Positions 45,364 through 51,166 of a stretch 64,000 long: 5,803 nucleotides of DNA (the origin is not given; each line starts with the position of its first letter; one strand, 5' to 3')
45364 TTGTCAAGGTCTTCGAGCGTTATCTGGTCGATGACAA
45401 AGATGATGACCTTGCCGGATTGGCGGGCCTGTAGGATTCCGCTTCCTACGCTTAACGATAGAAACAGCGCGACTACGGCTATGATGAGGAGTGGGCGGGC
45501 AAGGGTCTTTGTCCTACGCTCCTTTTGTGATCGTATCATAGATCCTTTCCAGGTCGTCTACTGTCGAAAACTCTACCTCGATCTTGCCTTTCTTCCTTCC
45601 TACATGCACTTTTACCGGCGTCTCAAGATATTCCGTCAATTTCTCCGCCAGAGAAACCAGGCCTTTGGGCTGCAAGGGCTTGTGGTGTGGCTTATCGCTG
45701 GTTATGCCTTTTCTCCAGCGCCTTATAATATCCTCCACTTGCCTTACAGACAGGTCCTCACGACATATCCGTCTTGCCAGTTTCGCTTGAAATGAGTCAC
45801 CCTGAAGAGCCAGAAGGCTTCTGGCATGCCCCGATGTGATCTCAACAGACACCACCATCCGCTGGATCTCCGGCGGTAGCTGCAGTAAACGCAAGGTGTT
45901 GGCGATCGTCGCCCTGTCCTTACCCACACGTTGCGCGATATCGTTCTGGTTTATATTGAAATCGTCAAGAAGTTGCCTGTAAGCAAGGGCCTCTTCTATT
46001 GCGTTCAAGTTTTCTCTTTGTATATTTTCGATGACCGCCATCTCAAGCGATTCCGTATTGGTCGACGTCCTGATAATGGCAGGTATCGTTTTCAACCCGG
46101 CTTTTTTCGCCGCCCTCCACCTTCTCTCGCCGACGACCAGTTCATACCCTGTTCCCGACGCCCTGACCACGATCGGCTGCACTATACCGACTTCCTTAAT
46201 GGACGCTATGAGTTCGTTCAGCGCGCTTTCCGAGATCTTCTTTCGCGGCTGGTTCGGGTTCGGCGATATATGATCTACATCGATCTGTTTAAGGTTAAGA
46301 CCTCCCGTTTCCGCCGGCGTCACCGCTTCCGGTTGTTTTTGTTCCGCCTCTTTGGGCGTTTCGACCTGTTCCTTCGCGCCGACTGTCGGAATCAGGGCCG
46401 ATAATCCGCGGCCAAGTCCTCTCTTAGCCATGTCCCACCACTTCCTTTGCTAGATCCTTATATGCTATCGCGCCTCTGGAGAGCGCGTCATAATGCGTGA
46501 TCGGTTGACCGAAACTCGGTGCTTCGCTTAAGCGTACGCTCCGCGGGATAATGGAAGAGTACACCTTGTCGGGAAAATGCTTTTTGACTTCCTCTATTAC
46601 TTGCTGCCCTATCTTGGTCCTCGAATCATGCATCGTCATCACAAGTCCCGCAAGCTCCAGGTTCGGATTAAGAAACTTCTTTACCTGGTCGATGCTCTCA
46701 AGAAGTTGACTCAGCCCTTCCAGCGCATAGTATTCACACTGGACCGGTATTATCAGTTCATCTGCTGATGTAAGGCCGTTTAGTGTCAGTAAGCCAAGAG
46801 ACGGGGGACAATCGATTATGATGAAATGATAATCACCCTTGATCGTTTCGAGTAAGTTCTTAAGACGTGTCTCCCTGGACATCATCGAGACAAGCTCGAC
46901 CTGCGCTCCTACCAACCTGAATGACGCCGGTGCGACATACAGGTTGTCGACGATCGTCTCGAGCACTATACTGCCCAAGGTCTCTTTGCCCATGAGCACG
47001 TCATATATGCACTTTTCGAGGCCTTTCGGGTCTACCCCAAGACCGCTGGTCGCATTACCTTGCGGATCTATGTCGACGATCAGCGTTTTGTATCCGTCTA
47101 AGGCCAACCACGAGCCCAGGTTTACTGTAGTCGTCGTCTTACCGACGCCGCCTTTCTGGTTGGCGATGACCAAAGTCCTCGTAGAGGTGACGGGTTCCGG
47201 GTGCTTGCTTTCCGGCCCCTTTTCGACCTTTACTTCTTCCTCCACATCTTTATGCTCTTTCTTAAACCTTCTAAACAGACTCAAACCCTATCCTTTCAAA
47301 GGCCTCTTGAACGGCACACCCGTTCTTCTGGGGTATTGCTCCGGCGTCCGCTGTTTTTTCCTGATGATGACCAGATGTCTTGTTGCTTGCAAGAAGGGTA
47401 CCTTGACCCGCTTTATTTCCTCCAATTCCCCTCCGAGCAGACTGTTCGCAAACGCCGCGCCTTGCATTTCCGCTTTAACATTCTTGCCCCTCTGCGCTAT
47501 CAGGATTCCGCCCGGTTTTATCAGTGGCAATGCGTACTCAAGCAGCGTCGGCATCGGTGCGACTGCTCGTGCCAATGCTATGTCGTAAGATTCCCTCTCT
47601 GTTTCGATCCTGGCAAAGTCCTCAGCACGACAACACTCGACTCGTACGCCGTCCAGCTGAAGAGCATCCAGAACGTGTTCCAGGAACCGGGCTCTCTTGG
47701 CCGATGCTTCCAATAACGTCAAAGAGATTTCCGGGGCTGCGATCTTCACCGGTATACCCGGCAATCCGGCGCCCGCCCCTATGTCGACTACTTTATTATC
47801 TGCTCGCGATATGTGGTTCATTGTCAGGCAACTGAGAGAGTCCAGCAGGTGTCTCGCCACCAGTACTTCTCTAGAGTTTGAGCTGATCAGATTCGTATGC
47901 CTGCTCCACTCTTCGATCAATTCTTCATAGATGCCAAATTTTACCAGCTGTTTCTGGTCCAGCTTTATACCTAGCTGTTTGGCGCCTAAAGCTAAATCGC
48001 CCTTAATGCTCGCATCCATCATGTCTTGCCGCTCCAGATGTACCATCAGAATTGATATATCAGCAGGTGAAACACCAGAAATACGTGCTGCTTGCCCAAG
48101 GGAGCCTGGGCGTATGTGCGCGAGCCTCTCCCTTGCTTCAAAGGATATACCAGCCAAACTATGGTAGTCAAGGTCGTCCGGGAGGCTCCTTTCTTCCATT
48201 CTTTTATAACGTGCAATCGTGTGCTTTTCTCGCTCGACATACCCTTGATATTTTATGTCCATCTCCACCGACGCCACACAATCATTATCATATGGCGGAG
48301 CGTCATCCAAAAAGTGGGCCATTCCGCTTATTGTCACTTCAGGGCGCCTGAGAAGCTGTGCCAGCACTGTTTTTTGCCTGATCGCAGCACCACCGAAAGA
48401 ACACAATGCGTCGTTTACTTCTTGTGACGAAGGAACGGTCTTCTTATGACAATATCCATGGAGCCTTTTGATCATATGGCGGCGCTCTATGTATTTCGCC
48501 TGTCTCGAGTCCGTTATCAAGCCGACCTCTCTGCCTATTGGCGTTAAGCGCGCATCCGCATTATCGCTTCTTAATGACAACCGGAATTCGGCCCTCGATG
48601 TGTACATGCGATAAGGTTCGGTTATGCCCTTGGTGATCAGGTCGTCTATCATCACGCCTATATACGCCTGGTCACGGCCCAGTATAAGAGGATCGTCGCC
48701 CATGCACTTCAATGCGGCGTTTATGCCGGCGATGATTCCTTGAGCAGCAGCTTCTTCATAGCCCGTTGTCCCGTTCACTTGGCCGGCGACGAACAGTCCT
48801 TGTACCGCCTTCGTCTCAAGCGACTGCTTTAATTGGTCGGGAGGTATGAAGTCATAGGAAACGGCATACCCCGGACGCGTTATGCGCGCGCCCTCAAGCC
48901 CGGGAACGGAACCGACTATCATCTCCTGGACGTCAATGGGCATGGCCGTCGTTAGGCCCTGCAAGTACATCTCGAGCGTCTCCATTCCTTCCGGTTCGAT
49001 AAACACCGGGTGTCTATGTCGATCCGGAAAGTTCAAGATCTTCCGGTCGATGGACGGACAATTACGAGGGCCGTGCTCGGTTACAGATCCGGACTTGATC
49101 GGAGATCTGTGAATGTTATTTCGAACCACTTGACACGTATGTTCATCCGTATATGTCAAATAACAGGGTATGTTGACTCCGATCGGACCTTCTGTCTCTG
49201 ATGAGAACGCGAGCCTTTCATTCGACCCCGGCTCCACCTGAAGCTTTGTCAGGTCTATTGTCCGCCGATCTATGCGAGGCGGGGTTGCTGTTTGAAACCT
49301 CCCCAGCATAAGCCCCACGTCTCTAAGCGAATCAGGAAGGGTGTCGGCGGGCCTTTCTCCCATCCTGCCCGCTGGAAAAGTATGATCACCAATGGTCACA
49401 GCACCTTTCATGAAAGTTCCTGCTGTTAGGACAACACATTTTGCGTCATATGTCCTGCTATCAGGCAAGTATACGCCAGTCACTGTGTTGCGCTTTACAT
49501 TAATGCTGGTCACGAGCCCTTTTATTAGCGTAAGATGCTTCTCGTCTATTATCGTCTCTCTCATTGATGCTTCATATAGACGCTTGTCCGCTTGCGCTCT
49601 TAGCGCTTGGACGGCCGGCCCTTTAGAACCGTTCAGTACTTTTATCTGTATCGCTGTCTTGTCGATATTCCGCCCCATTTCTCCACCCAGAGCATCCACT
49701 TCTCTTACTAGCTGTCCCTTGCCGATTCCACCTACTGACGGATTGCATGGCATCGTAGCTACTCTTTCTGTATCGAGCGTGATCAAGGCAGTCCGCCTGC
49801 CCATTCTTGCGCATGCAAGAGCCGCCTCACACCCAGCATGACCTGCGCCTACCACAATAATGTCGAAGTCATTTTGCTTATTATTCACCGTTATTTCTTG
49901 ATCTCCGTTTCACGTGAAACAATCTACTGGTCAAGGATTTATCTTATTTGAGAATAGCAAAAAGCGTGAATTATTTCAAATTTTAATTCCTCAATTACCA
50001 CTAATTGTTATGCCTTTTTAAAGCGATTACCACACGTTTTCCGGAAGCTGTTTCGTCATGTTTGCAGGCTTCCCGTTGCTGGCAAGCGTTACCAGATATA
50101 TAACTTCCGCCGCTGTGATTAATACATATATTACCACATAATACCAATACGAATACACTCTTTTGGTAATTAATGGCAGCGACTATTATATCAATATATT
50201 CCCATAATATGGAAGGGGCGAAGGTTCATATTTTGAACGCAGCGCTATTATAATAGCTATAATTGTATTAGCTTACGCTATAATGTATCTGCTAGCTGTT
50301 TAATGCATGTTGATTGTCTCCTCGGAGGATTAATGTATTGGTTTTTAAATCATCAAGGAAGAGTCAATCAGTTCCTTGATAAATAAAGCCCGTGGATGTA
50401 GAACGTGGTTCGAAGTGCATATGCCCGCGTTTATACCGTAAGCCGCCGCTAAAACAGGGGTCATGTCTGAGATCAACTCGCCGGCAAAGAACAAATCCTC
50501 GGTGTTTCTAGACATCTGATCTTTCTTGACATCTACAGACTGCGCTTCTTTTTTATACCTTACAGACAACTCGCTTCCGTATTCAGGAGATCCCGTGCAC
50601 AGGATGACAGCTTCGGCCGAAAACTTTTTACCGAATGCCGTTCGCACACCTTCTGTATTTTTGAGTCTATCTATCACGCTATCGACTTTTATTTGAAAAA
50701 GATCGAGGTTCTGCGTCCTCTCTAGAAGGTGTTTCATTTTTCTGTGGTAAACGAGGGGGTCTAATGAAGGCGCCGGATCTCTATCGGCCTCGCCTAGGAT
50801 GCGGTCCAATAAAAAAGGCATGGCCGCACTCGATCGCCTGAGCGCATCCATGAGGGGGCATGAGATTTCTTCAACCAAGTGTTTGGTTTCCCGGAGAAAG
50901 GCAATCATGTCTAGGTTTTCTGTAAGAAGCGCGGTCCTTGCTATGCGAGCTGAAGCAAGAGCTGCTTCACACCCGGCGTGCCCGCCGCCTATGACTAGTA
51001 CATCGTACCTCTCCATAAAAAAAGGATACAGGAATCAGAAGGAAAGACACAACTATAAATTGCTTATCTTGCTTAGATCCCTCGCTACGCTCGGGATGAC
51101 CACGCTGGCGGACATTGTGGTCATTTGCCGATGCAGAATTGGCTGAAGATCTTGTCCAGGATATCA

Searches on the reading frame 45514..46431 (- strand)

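Call 49: search_protein_families(library=pfam, proteins=[window:45514-46431:-], max_evalue=0.001)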
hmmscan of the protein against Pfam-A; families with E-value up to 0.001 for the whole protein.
window:45514-46431:- (305 aa): 3 families
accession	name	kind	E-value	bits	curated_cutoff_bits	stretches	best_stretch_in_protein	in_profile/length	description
PF17762.8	HTH_ParB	-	6.5e-36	123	22.6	1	140-240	1-101/102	ParB HTH domain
PF02195.25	ParB_N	-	5.6e-35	119.7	26.3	1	46-138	2-95/95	ParB N-terminal domain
PF23552.2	ParB_C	-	2.4e-07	30.5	23.8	1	259-301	6-49/50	ParB dimerisation domain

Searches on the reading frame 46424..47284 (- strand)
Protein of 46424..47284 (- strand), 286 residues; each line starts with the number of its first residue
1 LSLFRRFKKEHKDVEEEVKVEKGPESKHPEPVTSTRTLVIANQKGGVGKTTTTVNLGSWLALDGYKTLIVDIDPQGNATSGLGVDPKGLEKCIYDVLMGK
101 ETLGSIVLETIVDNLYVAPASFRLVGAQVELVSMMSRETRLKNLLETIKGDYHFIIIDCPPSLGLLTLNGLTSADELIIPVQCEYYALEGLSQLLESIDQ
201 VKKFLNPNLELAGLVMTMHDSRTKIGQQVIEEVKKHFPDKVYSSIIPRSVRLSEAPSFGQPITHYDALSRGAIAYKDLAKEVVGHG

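Call 49: search_protein_families(library=pfam, proteins=[window:46424-47284:-], max_evalue=0.001)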
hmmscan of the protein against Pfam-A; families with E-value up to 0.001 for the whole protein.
window:46424-47284:- (286 aa): 8 families
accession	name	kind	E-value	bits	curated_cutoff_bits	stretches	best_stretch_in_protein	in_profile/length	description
PF13614.12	AAA_31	-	1e-64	218.1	27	1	36-210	2-176/177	AAA domain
PF01656.29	CbiA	-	2.3e-29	102.3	25.4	1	38-262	1-125/125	CobQ/CobB/MinD/ParA nucleotide binding domain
PF00142.24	Fer4_NifH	-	2.2e-10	40.9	25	1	43-112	7-74/271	4Fe-4S iron sulfur cluster binding proteins, NifH/frxC family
PF09140.17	MipZ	-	4.1e-10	39.9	20.7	1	37-75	2-40/262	ATPase MipZ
PF10609.15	ParA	-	1.9e-09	37.8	27.1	1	36-201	4-163/246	NUBPL iron-transfer P-loop NTPase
PF02374.21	ArsA_ATPase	-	1e-07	31.9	24.3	1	39-162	4-135/305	Anion-transporting ATPase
PF06564.18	CBP_BcsQ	-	3.3e-07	30.5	21.3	1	38-280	4-231/234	Cellulose biosynthesis protein BcsQ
PF00448.28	SRP54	-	0.00099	19.2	22.7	0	46-73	11-38/196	SRP54-type protein, GTPase domain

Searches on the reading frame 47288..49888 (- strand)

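Call 49: search_protein_families(library=pfam, proteins=[window:47288-49888:-], max_evalue=0.001)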
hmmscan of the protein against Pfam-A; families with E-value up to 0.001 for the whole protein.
window:47288-49888:- (866 aa): 9 families
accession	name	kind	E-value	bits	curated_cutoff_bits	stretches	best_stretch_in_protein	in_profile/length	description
PF01134.28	GIDA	-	8.4e-151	502.9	22.1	1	9-397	1-389/391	Glucose inhibited division protein A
PF02527.21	GidB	-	7.2e-44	149.8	27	1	649-830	3-178/184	rRNA small subunit methyltransferase G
PF13932.14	SAM_GIDA_C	-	2.4e-23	82.1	27.1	1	560-615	2-57/57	tRNA modifying enzyme MnmG/GidA C-terminal helical bundle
PF21680.2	GIDA_C_1st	-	1.8e-16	61.1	24.7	1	460-555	1-96/96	tRNA modifying enzyme MnmG/GidA C-terminal helical domain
PF12831.13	FAD_oxidored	-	1.7e-06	28.1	27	1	9-37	1-29/416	FAD dependent oxidoreductase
PF07992.20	Pyr_redox_2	-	1.9e-05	24.7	26.1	1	8-91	1-58/291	Pyridine nucleotide-disulphide oxidoreductase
PF05175.20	MTS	-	2.8e-05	24.3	23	1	681-753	15-86/170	Methyltransferase small domain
PF00890.30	FAD_binding_2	-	2.9e-05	23.9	20.4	1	9-41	1-33/414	FAD binding domain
PF13847.12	Methyltransf_31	-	0.00014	22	27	1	696-803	3-117/145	Methyltransferase domain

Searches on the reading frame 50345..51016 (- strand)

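Call 48: search_protein_families(library=pfam, proteins=[window:50345-51016:-], max_evalue=0.01)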
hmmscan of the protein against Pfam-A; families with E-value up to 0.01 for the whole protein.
window:50345-51016:- (223 aa): 7 families
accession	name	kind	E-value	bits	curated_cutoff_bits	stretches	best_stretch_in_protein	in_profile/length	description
PF01134.28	GIDA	-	6.6e-24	85.1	22.1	1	5-143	1-150/391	Glucose inhibited division protein A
PF07992.20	Pyr_redox_2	-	1.9e-06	28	26.1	1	4-144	1-110/291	Pyridine nucleotide-disulphide oxidoreductase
PF12831.13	FAD_oxidored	-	1.4e-05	25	27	1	5-38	1-34/416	FAD dependent oxidoreductase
PF13738.12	Pyr_redox_3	-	1.7e-05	24.7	30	0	76-179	201-305/305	Pyridine nucleotide-disulphide oxidoreductase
PF03486.20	HI0933_like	-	4.7e-05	23.4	50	0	5-35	2-32/244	HI0933-like protein Rossmann domain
PF01266.30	DAO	-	0.0022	18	27.9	0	86-143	147-204/353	FAD dependent oxidoreductase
PF00890.30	FAD_binding_2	-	0.0025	17.5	20.4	1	5-30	1-27/414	FAD binding domain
